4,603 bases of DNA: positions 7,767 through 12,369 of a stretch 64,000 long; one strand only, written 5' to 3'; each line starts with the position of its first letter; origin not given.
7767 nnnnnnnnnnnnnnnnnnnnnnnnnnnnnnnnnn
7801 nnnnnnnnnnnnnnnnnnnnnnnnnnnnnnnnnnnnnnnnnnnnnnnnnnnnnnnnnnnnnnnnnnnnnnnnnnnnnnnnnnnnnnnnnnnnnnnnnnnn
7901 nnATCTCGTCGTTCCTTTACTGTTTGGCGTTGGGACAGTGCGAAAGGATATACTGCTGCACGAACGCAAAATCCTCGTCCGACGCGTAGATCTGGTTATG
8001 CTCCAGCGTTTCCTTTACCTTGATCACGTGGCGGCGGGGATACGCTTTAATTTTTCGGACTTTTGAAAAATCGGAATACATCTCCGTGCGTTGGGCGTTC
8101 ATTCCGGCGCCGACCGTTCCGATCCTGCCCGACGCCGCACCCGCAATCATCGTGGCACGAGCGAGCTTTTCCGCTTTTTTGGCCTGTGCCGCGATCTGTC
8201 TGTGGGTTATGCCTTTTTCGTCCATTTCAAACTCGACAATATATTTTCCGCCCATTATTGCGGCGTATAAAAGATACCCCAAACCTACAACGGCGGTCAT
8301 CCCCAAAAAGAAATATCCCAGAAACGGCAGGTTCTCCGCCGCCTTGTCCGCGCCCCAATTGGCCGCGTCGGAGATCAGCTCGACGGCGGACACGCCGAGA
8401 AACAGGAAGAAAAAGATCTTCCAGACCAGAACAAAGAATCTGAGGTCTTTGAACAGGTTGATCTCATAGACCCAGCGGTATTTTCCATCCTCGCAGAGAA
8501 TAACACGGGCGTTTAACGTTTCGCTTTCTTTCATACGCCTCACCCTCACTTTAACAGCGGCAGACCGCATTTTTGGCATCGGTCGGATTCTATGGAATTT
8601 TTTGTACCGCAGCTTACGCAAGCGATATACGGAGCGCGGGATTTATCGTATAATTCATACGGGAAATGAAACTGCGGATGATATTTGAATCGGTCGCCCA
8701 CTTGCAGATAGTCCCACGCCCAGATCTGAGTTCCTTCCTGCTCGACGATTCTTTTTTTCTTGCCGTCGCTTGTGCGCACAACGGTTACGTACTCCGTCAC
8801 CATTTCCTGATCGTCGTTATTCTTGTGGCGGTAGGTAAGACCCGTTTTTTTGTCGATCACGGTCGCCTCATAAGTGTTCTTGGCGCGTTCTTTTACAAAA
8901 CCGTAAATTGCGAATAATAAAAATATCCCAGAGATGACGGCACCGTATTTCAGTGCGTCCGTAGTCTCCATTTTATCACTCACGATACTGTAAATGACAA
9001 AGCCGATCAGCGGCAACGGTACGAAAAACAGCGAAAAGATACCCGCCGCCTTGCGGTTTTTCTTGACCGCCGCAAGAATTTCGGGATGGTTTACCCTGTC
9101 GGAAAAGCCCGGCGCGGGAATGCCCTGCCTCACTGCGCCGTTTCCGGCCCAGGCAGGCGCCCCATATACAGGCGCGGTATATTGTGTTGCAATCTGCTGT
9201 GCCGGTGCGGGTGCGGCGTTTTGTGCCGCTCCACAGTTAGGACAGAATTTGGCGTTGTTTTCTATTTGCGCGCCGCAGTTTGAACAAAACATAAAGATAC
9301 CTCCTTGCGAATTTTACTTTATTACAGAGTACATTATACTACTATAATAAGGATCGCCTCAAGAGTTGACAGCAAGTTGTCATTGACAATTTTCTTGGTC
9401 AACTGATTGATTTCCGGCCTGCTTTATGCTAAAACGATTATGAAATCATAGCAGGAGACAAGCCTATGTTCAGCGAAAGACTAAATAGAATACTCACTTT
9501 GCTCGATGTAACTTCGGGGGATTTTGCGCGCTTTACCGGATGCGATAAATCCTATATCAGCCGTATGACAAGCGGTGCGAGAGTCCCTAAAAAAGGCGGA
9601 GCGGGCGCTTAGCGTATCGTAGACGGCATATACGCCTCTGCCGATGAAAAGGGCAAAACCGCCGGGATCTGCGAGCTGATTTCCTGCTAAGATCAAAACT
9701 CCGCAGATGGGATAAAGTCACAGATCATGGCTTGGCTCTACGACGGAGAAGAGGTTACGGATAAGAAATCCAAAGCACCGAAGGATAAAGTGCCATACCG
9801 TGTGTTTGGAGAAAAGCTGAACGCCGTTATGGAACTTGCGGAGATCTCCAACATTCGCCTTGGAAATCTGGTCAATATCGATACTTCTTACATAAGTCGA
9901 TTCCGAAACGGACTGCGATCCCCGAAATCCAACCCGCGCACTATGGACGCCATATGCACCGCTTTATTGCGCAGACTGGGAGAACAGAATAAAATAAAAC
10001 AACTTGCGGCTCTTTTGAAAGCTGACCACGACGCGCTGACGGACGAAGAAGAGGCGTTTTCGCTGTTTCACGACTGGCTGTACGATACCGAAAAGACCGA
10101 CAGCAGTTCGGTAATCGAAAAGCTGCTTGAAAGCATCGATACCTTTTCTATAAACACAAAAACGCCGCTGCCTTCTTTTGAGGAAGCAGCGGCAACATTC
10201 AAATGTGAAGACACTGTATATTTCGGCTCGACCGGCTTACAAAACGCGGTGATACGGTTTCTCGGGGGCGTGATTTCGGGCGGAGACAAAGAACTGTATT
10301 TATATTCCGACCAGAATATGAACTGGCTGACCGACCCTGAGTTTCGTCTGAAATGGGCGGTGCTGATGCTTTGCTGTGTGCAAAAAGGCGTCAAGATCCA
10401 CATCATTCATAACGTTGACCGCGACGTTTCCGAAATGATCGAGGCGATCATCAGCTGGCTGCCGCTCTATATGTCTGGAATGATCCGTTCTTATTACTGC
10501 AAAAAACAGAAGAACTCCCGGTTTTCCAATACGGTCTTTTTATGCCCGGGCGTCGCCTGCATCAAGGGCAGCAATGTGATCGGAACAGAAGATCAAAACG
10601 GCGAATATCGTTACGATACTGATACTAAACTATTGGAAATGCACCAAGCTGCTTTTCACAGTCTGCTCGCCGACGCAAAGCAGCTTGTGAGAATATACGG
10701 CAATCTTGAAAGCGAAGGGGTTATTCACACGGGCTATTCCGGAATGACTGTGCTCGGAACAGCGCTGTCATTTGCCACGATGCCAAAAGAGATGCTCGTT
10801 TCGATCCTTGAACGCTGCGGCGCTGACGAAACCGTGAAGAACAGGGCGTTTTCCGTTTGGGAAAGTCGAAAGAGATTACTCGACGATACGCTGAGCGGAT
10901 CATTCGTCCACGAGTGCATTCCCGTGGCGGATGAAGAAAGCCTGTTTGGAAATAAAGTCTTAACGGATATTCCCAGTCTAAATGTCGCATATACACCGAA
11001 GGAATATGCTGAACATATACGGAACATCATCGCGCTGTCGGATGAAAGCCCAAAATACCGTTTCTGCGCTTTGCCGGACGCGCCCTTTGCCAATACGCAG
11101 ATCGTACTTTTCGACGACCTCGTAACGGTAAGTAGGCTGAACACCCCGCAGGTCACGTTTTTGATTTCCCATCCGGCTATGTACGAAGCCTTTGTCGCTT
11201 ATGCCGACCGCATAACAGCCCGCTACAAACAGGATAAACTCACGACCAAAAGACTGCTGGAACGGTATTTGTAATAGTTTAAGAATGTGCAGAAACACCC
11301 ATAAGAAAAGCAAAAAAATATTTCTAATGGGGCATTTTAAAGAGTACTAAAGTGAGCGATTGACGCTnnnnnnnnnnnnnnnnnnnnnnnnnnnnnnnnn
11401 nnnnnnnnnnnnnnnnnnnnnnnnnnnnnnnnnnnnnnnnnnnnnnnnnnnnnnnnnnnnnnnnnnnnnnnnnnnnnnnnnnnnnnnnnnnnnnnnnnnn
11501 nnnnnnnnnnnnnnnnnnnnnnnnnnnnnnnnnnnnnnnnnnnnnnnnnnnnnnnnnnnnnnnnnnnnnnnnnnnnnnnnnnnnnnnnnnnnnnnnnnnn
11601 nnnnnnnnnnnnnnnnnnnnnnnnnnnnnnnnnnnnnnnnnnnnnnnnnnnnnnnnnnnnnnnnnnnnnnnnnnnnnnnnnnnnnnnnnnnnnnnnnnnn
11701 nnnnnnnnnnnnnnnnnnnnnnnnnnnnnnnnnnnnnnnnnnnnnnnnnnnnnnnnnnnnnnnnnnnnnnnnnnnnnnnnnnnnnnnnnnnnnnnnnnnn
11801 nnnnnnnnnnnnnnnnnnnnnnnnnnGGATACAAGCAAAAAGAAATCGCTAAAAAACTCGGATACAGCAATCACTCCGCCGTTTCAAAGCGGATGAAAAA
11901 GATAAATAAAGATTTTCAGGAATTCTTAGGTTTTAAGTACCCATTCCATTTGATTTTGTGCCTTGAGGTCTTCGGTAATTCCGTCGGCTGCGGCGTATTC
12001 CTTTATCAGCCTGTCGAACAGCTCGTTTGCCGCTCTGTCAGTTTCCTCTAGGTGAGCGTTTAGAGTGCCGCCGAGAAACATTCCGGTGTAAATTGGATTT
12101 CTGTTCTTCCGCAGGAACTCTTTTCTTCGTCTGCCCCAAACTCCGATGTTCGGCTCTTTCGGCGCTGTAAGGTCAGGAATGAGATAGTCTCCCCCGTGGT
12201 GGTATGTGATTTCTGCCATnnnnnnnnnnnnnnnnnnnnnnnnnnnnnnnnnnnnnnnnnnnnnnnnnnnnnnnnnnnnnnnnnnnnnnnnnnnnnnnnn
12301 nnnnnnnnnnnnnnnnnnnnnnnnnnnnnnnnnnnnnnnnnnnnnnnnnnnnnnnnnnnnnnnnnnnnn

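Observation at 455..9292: Eight co-directional genes encoding only envelope proteins of unknown function (zinc-ribbon anchors, lipoproteins, a DG-repeat exoprotein)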

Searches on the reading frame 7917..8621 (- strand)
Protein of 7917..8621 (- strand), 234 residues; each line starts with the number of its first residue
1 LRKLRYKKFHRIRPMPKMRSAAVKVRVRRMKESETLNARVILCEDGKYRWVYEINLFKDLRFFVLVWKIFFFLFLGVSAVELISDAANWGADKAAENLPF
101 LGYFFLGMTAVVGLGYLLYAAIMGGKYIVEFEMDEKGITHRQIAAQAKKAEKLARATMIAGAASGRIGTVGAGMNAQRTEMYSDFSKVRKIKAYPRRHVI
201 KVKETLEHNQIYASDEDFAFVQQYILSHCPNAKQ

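Call 3: search_protein_families(library=pfam, proteins=[window:7917-8621:-], max_evalue=0.1)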
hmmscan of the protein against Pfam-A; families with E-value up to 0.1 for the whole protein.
window:7917-8621:- (234 aa): 0 families

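Call 4: search_protein_families(library=ncbifam, proteins=[window:7917-8621:-], max_evalue=0.1)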
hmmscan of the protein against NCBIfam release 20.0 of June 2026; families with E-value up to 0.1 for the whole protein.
window:7917-8621:- (234 aa): 1 family
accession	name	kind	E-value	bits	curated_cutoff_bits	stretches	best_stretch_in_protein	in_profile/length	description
NF040668.1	regulator_TseB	equivalog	0.0054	16.4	200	1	110-190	10-88/161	cell wall elongation/penicillin-binding protein regulator TseB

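Call 47: find_related_loci(query=A3, collection=genome_contigs, flank=9000)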
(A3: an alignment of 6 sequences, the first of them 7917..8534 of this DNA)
Query A3 (205 aa) in genome_contigs; peptide patterns used: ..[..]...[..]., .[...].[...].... (x = any residue, [..] = any of these).
416 stretches matched a pattern; 365 encode a relative of the query (tblastn E <= 1e-3); the best 80 are kept; 80 distinct loci.
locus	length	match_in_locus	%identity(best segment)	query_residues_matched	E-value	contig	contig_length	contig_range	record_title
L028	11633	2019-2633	80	1-205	3e-114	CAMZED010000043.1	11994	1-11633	MAG TPA_asm: uncultured Clostridia bacterium isolate SRR10912533_bin.55_metaWRAP_v1.3_MAG genome assembly, contig: ERZ14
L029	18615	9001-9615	80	1-205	1e-113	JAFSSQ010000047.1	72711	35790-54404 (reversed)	MAG: Clostridia bacterium isolate RGIG3437 Goat_Rumen.Co__c1579159, whole genome shotgun sequence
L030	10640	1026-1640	87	1-205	6e-112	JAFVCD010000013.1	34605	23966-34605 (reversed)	MAG: Oscillospiraceae bacterium isolate RGIG5036 Roe_deer_Rumen.Co__c444837, whole genome shotgun sequence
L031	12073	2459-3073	73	1-205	8e-102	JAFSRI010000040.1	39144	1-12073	MAG: Clostridia bacterium isolate RGIG3403 Goat_Reticulum.Co__c1325699, whole genome shotgun sequence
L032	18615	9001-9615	74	1-205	6e-102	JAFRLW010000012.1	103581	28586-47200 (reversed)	MAG: Clostridia bacterium isolate RGIG2588 Goat_Jejunum.Co__c348006, whole genome shotgun sequence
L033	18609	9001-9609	81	3-205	2e-101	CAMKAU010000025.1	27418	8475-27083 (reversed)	MAG: uncultured Clostridia bacterium isolate SRR12081303_bin.93_metaWRAP_v1.3_MAG genome assembly, contig: ERZ12289767.2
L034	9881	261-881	63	1-205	1e-87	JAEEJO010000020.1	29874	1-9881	MAG: Clostridiales bacterium isolate Tb.RUG.171 k141_3399990_flag=0_multi=34.9987_len=29874, whole genome shotgun sequen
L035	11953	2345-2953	72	3-205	8e-87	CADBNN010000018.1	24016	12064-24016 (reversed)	MAG: Ruminococcaceae bacterium isolate RUG14132 genome assembly, contig: RUG14132_asm_18, whole genome shotgun sequence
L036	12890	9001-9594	63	8-205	4e-86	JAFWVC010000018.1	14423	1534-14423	MAG: Clostridia bacterium isolate RGIG6098 Sheep_Omasum.Co__c461094, whole genome shotgun sequence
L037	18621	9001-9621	63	1-205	3e-80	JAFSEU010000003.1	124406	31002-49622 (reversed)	MAG: Oscillospiraceae bacterium isolate RGIG3077 Goat_Rectum-5__c62709, whole genome shotgun sequence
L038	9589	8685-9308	59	2-205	6e-80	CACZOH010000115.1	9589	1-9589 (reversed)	MAG: uncultured Ruminococcus sp. isolate RUG12800 genome assembly, contig: RUG12800_asm_115, whole genome shotgun sequen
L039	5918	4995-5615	60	1-205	1e-78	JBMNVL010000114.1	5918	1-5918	MAG: Acutalibacteraceae bacterium isolate SBF912SR2HQ0058 scaffold_61139_c1, whole genome shotgun sequence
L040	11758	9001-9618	57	3-205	6e-77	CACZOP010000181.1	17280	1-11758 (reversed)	MAG: Ruminococcaceae bacterium isolate RUG12807 genome assembly, contig: RUG12807_asm_181, whole genome shotgun sequence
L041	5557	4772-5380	60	5-204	7e-77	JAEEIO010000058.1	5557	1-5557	MAG: Clostridiales bacterium isolate Tb.RUG.148 k141_3513465_flag=1_multi=22.0000_len=5557, whole genome shotgun sequenc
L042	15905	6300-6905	55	3-204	6e-76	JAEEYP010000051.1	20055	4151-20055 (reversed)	MAG: Clostridiales bacterium isolate Tb.RUG.63 k141_5956741_flag=0_multi=21.0000_len=20055, whole genome shotgun sequenc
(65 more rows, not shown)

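Call 55: search_protein_families(library=pfam, alignment_id=A4, max_evalue=0.05)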
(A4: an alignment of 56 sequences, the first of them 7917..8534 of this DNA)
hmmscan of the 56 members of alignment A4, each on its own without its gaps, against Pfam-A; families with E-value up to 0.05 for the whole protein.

A. member 1, window:7917-8534:- (205 aa): 0 families

B. families by the number of members that match (of 56 scanned): 50 families (the first 25 are shown)
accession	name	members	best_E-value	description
PF12773.13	DZR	23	6.7e-06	Double zinc ribbon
PF13240.11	Zn_Ribbon_1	22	4e-10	zinc-ribbon domain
PF13248.11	Zn_ribbon_3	21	6.4e-08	zinc-ribbon domain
PF17032.10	Zn_ribbon_15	15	0.00047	zinc-ribbon family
PF14803.11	Zn_ribbon_Nudix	12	0.00022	Nudix N-terminal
PF18912.6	DZR_2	10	0.00035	Double zinc ribbon domain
PF24463.1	DUF7577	9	6.7e-06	Domain of unknown function (DUF7577)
PF24460.1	DUF7575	8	0.0002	Domain of unknown function (DUF7575)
PF14093.11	DUF4271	6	0.0014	Domain of unknown function (DUF4271)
PF09297.16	Zn_ribbon_NUD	5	0.003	NADH pyrophosphatase zinc ribbon domain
PF10571.15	UPF0547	4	0.0055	Uncharacterised protein family UPF0547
PF13920.12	zf-C3HC4_3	2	0.0032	Zinc finger, C3HC4 type (RING finger)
PF08271.17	Zn_Ribbon_TF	2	0.014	TFIIB zinc-binding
PF14446.12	Prok-RING_1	2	0.016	Prokaryotic RING finger family 1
PF07191.17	Zn_ribbon_6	2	0.023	Double zinc ribbon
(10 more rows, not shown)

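Call 56: search_solved_structures(query=A4, max_evalue=5)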
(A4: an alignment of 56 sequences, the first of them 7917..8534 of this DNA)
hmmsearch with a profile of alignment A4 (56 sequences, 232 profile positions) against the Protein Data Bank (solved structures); distinct sequences matched with E-value up to 5: 7.
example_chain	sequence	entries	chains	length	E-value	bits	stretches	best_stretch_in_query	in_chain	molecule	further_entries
7w77_D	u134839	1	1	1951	0.16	14.4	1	62-170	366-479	Sodium channel protein type 3 subunit alpha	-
7w7f_D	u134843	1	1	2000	0.16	14.3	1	62-170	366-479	Sodium channel protein type 3 subunit alpha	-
7dtd_A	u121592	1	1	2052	0.45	12.9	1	63-184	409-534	Sodium channel protein type 1 subunit alpha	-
9u9h_A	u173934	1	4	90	0.93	11.9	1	59-123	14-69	Virion membrane protein OPG140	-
9leg_E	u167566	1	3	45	1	11.7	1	89-124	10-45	AmoD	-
6hra_D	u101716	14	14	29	1.3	11.4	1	99-121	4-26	Potassium-transporting ATPase KdpF subunit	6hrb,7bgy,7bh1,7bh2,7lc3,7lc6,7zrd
5mrw_D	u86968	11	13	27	1.3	11.4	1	99-120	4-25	Potassium-transporting ATPase KdpF subunit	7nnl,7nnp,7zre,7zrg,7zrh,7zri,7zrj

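Call 58: search_protein_families(library=phrogs, proteins=[window:7917-8534:-], max_evalue=0.01)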
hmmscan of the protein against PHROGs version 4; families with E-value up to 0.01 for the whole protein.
window:7917-8534:- (205 aa): 0 families

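Call 59: search_protein_families(library=padloc, proteins=[window:7917-8534:-], max_evalue=0.01)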
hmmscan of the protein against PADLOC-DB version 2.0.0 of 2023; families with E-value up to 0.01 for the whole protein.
window:7917-8534:- (205 aa): 0 families

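Call 60: find_related_loci(query=A4, collection=viral_contigs, flank=8000)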
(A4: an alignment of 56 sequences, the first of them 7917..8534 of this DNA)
Query A4 (205 aa) in viral_contigs; peptide patterns used: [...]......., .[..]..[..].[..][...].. (x = any residue, [..] = any of these).
84 stretches matched a pattern, but none encodes a relative of the query by tblastn (E <= 1e-3).

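Call 88: search_dna_similar(query=window:7917-8534:-, collection=plasmids, mode=protein, max_rows=10)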
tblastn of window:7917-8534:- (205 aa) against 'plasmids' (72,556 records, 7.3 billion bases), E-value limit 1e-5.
Records with a match: 1; places in all: 1; records where one place covers at least 80% of the query: 1.
Best place of each record, by identity: <60% 1.
By first word of the organism name: Acetoanaerobium 1.
By predicted mobility (MOB-suite, as given by PLSDB): non-mobilizable 1.
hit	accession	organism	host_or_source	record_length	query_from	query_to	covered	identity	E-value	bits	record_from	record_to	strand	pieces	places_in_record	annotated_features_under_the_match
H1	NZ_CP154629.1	Acetoanaerobium noterae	cell culture,Sludge of a digestion ...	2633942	15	203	92%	39.8%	1e-27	115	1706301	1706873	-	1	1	none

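Call 89: search_dna_similar(query=window:7917-8534:-, collection=phages, mode=protein, max_rows=10)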
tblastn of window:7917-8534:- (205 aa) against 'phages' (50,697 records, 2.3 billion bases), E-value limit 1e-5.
No match.

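Call 90: get_annotated_region(hit=H1, flank=6000)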
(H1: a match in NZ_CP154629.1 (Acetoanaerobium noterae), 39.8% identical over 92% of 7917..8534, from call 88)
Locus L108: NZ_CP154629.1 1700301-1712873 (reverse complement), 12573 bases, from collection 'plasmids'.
description: Acetoanaerobium noterae strain DSL2 plasmid pTPELB2, complete sequence
organism: Acetoanaerobium noterae (NCBI taxid 745369)
taxonomy: Bacteria; Bacillota; Clostridia; Peptostreptococcales; Filifactoraceae; Acetoanaerobium; Acetoanaerobium noterae
host: -; source: cell culture,Sludge of a digestion tower of a wastewater treatment plant; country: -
typing (MOB-suite, as given by PLSDB): non-mobilizable
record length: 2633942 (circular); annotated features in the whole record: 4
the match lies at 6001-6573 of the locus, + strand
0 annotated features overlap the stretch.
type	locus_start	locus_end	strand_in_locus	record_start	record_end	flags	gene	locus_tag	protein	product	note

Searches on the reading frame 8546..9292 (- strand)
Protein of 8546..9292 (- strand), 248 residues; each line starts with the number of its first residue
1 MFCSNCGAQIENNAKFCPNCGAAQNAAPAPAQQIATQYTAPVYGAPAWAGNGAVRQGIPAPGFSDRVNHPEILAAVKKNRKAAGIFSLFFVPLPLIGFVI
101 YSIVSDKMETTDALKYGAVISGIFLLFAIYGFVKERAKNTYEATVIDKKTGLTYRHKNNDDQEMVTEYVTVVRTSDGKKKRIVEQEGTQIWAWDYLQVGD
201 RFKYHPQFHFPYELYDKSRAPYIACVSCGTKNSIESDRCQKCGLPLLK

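Call 3: search_protein_families(library=pfam, proteins=[window:8546-9292:-], max_evalue=0.1)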
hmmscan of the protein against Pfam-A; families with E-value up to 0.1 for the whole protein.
window:8546-9292:- (248 aa): 13 families
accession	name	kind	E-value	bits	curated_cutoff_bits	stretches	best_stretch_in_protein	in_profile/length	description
PF13240.11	Zn_Ribbon_1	-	7.4e-13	48.3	25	2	2-23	1-22/23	zinc-ribbon domain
PF12773.13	DZR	-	2.9e-08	34.2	27.3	2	3-23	1-21/45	Double zinc ribbon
PF13248.11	Zn_ribbon_3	-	1.2e-07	31.3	27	2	3-22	5-24/26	zinc-ribbon domain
PF17032.10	Zn_ribbon_15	-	6.9e-06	27.2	28.9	1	2-21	54-73/73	zinc-ribbon family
PF24463.1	DUF7577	-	0.00019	21.4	28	1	2-22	4-24/27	Domain of unknown function (DUF7577)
PF18912.6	DZR_2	-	0.0011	19.2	27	0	3-22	24-44/56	Double zinc ribbon domain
PF01155.25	HypA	-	0.0097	16.4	28.9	0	2-24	72-96/112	Hydrogenase/urease nickel incorporation, metallochaperone, hypA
PF09297.16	Zn_ribbon_NUD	-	0.03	14.5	24.8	0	13-26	2-15/32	NADH pyrophosphatase zinc ribbon domain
PF14803.11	Zn_ribbon_Nudix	-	0.037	14.4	25.6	0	15-23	1-9/34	Nudix N-terminal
PF24460.1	DUF7575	-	0.037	13.8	28.5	1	3-22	6-25/28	Domain of unknown function (DUF7575)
PF23455.1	DUF7129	-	0.049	13.8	30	0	215-243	5-34/45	Domain of unknown function (DUF7129)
PF16962.11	ABC_export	-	0.069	12.1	29.7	1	86-143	156-214/531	Putative ABC exporter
PF10694.14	DUF2500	-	0.076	13.9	33.5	0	129-180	17-71/102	Protein of unknown function (DUF2500)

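Call 4: search_protein_families(library=ncbifam, proteins=[window:8546-9292:-], max_evalue=0.1)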
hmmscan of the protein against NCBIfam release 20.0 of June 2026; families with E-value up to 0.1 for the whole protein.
window:8546-9292:- (248 aa): 5 families
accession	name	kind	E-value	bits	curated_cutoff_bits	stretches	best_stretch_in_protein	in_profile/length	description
NF003161.0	PRK04136.1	equivalog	0.0011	18.5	54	1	225-244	17-36/49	50S ribosomal protein L40e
NF045510.1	4Cys_prefix_kin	domain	0.0015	18.7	24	0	231-246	11-26/26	4-Cys prefix domain-containing protein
NF049953.1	ribbon_DG_selen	exception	0.0068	16.3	130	0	215-245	141-170/172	zinc ribbon-containing (seleno)protein DG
NF033497.1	rubre_like_arch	subfamily_domain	0.015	15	32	0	3-22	3-24/34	rubrerythrin-like domain-containing protein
TIGR04405.1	SkfF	equivalog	0.048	12.7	150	1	78-137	19-76/472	sporulation killing factor system integral membrane protein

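Call 58: search_protein_families(library=phrogs, proteins=[window:8546-9292:-], max_evalue=0.01)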
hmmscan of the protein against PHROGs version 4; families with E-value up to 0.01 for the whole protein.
window:8546-9292:- (248 aa): 8 families
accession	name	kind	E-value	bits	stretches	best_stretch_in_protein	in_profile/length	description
phrog_2546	-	unknown function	4.9e-09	37.7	1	1-37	1-37/180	-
phrog_16989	-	moron, auxiliary metabolic gene and host takeover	1.2e-05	26.4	1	2-28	8-34/122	membrane protein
phrog_9700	-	unknown function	7.4e-05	22.8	1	2-28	8-34/483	-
phrog_10714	-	unknown function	0.00061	21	0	2-23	75-98/109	-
phrog_4852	-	unknown function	0.0011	19.7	0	2-23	15-38/194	-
phrog_6586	-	unknown function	0.0022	18.9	0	1-22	4-25/129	-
phrog_14275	-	unknown function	0.0026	18.5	1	3-24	6-27/178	-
phrog_27136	-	unknown function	0.0091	16.5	0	2-71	3-67/224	-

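Call 59: search_protein_families(library=padloc, proteins=[window:8546-9292:-], max_evalue=0.01)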
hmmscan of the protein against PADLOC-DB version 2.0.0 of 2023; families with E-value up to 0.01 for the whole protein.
window:8546-9292:- (248 aa): 0 families

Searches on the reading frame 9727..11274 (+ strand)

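Call 3: search_protein_families(library=pfam, proteins=[window:9727-11274:+], max_evalue=0.1)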
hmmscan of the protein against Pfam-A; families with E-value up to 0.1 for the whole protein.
window:9727-11274:+ (515 aa): 0 families

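Call 4: search_protein_families(library=ncbifam, proteins=[window:9727-11274:+], max_evalue=0.1)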
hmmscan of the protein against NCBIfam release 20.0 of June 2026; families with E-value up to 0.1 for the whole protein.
window:9727-11274:+ (515 aa): 0 families

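Call 58: search_protein_families(library=phrogs, proteins=[window:9727-11274:+], max_evalue=0.01)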
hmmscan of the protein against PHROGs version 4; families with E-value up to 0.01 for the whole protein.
window:9727-11274:+ (515 aa): 1 family
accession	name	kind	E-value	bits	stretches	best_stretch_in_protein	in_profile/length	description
phrog_18376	-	unknown function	0.0097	17.2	0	31-73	84-126/141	-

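Call 59: search_protein_families(library=padloc, proteins=[window:9727-11274:+], max_evalue=0.01)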
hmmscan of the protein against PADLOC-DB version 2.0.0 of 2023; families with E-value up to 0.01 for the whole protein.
window:9727-11274:+ (515 aa): 1 family
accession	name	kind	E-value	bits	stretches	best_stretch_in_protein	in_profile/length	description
PDLC03948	RmrA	-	0.00065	16.7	1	28-69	10-51/397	-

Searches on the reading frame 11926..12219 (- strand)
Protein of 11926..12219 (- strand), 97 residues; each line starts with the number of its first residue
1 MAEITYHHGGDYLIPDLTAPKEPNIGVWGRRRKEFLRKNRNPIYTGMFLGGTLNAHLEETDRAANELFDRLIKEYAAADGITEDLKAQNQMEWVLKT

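Call 37: search_protein_families(library=pfam, proteins=[window:11926-12219:-], max_evalue=0.01)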
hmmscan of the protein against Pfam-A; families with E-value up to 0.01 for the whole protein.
window:11926-12219:- (97 aa): 1 family
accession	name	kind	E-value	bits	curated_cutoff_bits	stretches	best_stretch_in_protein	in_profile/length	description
PF14198.11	TnpV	-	6.1e-30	103.9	27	1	5-95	1-93/111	Transposon-encoded protein TnpV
